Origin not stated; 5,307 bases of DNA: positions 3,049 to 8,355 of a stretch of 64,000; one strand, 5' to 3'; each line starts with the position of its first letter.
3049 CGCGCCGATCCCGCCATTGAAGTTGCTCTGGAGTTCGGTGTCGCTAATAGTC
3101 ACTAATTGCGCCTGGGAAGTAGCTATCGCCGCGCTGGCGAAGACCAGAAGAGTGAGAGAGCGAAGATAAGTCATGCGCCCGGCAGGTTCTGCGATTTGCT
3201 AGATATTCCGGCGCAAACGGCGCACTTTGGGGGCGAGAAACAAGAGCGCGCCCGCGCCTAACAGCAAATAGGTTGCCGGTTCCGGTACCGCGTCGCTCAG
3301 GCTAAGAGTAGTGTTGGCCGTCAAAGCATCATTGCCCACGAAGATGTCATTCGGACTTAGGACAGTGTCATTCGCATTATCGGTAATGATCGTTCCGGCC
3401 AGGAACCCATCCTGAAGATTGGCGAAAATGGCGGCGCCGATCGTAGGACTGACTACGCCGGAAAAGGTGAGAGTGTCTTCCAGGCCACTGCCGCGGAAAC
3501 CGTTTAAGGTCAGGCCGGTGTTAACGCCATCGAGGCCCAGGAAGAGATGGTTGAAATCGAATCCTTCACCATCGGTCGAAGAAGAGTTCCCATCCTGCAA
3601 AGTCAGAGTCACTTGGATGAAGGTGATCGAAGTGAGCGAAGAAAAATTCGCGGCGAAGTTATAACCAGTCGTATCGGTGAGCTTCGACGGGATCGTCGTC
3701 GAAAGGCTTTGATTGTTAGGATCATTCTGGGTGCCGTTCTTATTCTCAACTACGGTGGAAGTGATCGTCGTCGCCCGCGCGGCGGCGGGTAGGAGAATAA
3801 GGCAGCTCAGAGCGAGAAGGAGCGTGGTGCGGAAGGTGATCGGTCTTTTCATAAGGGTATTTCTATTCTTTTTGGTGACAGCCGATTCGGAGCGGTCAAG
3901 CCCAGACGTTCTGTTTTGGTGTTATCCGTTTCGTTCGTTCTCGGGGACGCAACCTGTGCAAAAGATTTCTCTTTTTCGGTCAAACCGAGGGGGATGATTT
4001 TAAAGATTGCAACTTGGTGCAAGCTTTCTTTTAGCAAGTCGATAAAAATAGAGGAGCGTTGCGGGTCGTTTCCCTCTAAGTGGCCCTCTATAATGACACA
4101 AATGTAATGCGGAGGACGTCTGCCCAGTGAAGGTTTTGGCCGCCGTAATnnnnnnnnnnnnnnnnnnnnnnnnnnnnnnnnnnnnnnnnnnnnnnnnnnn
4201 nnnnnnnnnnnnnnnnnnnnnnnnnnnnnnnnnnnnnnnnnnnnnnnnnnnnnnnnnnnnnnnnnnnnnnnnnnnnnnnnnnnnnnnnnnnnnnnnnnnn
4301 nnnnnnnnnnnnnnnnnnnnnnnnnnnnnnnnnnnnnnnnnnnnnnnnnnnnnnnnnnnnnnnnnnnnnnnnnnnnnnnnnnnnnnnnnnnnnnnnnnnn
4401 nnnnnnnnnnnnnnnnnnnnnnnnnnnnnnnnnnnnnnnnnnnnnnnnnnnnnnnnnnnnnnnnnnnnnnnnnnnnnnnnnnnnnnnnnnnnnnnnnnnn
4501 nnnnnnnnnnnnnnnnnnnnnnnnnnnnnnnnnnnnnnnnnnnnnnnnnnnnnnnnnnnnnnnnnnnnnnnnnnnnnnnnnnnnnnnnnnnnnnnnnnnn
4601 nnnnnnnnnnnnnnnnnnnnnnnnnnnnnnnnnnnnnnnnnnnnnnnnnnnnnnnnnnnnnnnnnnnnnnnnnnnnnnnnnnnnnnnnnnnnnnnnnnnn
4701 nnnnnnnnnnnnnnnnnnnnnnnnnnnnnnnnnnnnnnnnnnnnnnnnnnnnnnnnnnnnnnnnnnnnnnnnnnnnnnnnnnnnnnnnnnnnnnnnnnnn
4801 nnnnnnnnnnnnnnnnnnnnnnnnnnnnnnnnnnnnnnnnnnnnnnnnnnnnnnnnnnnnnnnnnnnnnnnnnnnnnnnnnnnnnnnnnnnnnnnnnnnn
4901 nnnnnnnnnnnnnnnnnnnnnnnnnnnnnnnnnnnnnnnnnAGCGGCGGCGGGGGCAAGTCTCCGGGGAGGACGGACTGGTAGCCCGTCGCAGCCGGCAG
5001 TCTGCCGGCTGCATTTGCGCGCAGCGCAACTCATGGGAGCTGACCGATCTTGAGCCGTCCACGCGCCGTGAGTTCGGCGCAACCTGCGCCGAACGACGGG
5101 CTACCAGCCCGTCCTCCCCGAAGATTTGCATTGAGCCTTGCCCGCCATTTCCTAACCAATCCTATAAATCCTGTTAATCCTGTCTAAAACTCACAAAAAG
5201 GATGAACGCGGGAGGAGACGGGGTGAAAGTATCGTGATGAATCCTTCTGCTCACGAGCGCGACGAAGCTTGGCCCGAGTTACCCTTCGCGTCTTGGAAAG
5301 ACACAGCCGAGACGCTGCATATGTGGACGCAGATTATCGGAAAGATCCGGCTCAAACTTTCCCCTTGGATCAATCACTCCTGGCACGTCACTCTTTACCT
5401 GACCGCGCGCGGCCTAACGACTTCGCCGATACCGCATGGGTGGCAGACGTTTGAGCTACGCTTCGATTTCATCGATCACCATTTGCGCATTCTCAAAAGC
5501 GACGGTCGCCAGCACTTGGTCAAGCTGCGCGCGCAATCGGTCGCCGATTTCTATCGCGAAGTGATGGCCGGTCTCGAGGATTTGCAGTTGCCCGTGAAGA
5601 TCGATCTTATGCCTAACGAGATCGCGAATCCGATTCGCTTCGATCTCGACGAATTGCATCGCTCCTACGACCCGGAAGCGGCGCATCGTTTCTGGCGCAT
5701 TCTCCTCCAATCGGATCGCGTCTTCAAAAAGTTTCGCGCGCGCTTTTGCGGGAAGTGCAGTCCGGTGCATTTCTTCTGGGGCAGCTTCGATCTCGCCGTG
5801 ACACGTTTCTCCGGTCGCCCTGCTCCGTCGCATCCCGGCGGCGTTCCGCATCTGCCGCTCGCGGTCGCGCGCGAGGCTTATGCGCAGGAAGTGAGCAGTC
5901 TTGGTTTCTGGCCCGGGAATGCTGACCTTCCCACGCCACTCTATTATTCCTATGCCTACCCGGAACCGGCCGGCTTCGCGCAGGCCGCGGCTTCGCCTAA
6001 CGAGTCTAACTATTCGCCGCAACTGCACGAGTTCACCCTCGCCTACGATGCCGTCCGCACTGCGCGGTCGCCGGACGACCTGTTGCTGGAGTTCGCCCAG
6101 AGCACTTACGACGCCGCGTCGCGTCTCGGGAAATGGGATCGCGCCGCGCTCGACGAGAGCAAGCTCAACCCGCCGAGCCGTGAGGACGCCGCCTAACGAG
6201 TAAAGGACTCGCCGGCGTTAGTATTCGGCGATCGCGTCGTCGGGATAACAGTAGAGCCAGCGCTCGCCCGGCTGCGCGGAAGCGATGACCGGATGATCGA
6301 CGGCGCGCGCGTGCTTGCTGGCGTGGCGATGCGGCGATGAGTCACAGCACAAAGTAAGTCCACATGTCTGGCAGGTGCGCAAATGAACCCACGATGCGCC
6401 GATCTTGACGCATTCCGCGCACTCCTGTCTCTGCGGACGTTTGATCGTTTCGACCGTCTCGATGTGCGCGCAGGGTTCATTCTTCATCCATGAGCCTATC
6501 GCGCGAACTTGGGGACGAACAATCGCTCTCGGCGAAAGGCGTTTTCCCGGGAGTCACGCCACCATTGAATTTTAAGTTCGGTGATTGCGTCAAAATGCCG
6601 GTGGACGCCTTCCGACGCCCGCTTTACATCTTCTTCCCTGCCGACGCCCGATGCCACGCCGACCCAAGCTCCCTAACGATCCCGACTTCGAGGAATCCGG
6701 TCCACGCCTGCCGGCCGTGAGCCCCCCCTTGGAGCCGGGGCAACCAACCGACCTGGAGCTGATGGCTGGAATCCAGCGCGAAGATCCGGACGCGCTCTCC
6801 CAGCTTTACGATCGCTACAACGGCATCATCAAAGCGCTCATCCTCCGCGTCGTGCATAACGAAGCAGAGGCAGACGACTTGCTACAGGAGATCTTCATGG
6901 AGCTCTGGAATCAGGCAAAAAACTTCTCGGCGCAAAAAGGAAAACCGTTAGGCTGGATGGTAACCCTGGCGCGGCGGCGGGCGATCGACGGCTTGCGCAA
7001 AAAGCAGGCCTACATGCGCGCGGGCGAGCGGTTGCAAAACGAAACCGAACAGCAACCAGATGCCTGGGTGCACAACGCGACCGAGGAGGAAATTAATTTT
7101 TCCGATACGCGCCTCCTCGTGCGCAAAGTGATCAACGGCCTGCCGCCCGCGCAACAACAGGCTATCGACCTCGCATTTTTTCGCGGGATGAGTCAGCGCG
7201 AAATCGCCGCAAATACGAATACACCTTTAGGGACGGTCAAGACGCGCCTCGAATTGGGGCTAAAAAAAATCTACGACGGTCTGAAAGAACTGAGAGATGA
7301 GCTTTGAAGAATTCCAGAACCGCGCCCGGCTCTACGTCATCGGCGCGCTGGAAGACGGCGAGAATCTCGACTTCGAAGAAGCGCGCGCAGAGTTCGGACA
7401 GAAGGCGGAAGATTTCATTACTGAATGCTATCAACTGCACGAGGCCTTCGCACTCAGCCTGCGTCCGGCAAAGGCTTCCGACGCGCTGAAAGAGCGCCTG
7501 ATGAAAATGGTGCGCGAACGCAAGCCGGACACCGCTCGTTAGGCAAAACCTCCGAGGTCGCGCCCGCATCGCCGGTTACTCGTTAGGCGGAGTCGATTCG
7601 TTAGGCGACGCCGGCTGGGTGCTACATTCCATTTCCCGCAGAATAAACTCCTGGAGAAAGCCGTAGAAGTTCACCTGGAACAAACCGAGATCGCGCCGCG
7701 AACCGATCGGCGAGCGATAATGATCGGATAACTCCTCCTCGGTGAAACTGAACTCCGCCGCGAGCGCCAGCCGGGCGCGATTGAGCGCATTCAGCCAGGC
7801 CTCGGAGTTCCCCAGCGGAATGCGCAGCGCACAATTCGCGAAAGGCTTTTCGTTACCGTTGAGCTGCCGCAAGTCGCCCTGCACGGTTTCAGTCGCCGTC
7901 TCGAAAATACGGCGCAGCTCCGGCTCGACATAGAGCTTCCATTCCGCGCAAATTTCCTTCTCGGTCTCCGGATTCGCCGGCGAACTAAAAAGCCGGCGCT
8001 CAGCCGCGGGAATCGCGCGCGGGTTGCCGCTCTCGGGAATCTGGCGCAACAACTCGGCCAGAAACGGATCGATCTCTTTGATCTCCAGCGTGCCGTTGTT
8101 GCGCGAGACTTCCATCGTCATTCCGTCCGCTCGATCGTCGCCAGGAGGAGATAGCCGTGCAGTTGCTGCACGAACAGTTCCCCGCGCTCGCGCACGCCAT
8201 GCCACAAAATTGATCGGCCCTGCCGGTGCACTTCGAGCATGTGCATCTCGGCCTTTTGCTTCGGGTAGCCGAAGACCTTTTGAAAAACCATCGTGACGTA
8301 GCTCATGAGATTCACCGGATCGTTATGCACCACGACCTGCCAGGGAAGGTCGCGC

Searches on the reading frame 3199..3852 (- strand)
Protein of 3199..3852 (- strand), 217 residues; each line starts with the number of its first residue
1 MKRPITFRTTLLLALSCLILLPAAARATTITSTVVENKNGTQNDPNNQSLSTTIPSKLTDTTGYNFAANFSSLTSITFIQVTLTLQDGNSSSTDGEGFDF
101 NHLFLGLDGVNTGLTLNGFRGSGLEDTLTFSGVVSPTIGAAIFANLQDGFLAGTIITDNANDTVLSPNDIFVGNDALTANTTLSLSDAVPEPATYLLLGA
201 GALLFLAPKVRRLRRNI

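Call 8: search_protein_families(library=pfam, proteins=[window:3199-3852:-], max_evalue=0.001)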
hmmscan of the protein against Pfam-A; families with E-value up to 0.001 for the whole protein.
window:3199-3852:- (217 aa): 1 family
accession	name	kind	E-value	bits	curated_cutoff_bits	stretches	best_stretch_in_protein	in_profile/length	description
PF07589.16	PEP-CTERM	-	0.00018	21.9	20.7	1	188-206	1-19/24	PEP-CTERM motif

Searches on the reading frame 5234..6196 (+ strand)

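Call 8: search_protein_families(library=pfam, proteins=[window:5234-6196:+], max_evalue=0.001)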
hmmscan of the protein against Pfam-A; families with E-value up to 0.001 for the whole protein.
window:5234-6196:+ (320 aa): 1 family
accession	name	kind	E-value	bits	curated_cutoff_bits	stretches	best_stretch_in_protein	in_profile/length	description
PF19459.4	DUF5996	-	2.4e-136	454.1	25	1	13-307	1-295/296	Family of unknown function (DUF5996)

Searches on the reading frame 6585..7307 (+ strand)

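Call 8: search_protein_families(library=pfam, proteins=[window:6585-7307:+], max_evalue=0.001)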
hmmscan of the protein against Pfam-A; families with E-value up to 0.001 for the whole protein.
window:6585-7307:+ (240 aa): 4 families
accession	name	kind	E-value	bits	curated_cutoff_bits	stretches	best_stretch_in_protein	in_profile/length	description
PF04542.20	Sigma70_r2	-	2.3e-17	63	24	1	74-141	1-69/71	Sigma-70 region 2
PF08281.18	Sigma70_r4_2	-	1.2e-12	47.7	25.7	1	177-229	2-54/54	Sigma-70, region 4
PF04545.22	Sigma70_r4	-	1.9e-09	37.3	24.1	1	183-229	2-48/50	Sigma-70, region 4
PF07638.17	Sigma70_ECF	-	3.2e-09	37.4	21.1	1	64-226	12-176/185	ECF sigma factor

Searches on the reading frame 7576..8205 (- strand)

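Call 8: search_protein_families(library=pfam, proteins=[window:7576-8205:-], max_evalue=0.001)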
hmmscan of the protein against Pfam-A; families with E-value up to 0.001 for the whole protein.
window:7576-8205:- (209 aa): 1 family
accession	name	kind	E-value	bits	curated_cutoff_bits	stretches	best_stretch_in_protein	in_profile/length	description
PF09438.16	DUF2017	-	3e-12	47.5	25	1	53-190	50-177/179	Domain of unknown function (DUF2017)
